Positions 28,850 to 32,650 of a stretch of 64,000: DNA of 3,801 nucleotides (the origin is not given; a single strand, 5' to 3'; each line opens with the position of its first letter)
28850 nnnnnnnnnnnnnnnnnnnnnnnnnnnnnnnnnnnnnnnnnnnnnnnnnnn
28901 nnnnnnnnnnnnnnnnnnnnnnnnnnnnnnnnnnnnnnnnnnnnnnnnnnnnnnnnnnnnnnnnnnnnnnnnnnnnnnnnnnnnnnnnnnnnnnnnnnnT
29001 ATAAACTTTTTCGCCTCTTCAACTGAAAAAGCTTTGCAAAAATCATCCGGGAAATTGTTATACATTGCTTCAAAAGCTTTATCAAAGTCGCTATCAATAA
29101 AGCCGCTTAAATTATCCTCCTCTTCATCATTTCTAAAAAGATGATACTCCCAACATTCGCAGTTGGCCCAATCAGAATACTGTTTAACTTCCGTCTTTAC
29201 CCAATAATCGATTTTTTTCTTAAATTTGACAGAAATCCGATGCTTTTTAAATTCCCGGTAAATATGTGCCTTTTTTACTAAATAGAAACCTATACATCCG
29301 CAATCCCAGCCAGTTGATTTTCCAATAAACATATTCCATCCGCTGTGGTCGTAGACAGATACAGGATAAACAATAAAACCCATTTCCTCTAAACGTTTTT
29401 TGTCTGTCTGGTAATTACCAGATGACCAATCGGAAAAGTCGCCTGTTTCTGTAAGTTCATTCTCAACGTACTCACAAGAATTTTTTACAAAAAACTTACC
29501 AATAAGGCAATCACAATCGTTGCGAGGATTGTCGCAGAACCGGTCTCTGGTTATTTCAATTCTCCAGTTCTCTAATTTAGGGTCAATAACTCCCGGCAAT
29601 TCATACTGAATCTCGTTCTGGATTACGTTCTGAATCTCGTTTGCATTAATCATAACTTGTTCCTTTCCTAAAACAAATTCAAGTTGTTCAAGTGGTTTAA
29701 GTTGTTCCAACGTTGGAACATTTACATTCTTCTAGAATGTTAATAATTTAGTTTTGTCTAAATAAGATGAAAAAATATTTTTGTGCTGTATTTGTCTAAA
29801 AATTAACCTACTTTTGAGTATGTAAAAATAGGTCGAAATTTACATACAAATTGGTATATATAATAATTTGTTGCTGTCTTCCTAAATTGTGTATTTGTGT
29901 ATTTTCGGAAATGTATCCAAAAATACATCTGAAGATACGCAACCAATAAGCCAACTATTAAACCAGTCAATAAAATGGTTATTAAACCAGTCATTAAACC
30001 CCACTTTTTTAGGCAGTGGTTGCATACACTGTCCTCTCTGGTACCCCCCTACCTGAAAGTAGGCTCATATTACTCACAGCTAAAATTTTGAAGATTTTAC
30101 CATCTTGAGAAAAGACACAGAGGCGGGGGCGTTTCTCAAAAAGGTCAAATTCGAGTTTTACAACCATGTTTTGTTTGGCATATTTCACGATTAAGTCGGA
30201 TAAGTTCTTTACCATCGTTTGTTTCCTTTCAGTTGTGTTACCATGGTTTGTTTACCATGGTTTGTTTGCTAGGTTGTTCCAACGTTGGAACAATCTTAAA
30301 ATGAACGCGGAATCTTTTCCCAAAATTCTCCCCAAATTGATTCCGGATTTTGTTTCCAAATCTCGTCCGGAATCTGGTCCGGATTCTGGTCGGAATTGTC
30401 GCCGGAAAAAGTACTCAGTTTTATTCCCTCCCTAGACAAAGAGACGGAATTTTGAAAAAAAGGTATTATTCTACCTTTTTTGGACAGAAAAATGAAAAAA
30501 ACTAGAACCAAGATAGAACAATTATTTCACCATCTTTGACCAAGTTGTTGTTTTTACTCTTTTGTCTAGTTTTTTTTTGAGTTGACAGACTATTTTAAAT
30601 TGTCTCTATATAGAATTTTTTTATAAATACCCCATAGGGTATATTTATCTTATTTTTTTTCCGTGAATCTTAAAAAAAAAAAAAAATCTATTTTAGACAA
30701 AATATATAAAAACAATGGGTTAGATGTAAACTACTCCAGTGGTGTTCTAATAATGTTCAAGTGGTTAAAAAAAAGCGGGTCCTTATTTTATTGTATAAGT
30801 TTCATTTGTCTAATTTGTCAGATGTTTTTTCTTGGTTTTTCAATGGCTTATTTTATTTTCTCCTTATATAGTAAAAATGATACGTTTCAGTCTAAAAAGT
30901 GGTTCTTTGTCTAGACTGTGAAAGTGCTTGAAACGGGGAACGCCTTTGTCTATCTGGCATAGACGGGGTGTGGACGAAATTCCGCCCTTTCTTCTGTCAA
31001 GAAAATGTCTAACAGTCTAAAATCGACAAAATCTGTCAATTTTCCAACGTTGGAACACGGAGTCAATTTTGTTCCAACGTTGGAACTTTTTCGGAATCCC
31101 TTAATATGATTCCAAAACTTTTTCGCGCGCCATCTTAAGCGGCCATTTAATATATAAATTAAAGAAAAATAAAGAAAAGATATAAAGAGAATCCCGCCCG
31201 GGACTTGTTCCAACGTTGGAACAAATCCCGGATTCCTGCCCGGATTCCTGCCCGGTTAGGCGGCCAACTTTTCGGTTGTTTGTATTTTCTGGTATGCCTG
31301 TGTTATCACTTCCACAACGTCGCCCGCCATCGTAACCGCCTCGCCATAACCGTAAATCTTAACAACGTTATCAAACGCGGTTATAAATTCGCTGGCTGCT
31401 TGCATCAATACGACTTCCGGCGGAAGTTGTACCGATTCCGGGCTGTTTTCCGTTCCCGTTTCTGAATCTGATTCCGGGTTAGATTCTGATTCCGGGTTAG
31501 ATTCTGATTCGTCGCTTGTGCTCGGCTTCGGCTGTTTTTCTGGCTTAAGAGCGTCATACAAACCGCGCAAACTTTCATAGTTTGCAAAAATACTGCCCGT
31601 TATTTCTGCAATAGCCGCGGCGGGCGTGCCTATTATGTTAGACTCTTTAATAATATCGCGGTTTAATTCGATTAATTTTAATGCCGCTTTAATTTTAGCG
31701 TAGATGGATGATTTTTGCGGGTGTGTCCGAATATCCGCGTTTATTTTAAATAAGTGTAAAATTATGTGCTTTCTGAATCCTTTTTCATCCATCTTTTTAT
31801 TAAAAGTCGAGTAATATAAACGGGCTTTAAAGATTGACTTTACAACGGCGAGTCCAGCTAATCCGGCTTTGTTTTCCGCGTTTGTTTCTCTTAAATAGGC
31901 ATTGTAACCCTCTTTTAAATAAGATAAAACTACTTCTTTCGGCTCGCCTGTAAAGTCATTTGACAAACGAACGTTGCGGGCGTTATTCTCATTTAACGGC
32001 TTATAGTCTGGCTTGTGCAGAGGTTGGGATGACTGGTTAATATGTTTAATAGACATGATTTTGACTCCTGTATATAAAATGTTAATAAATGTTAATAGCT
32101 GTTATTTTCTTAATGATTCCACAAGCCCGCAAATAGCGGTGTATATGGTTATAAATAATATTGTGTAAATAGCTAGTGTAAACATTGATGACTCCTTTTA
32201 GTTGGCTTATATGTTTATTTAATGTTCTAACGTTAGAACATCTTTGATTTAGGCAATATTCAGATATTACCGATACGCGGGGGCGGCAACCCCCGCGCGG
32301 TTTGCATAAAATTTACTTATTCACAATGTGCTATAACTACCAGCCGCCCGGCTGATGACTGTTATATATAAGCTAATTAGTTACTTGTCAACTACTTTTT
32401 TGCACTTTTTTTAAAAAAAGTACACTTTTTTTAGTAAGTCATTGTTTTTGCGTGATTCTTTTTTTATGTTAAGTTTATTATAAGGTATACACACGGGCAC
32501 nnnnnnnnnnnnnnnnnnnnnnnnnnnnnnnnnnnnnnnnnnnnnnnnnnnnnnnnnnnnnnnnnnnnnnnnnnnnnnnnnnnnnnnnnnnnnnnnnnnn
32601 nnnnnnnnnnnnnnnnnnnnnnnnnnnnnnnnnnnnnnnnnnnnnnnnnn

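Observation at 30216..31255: About 1-kb non-coding island with several repeat classes, an A15 tract and a promoter-like TTGACA box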

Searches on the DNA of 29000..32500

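Call 6: search_rna_families(source=window, start=29000, end=32500, threshold=evalue, max_evalue=1)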
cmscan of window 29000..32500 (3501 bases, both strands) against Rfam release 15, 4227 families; matches with E-value up to 1: 2.
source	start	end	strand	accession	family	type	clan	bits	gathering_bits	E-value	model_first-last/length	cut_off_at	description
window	31042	31085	-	RF03640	mir-3747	Gene; miRNA;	-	21.3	63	0.66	17-53/67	no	mir-3747 microRNA precursor family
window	31035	31091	+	RF03557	MIR6019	Gene; miRNA;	-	21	100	0.81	1-111/111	no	MIR6019 microRNA precursor family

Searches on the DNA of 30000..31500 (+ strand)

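Call 4: search_dna_similar(query=window:30000-31500:+, collection=phages, mode=near, max_rows=30)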
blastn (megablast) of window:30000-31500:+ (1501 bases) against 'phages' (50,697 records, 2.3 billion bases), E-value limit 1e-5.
No match.
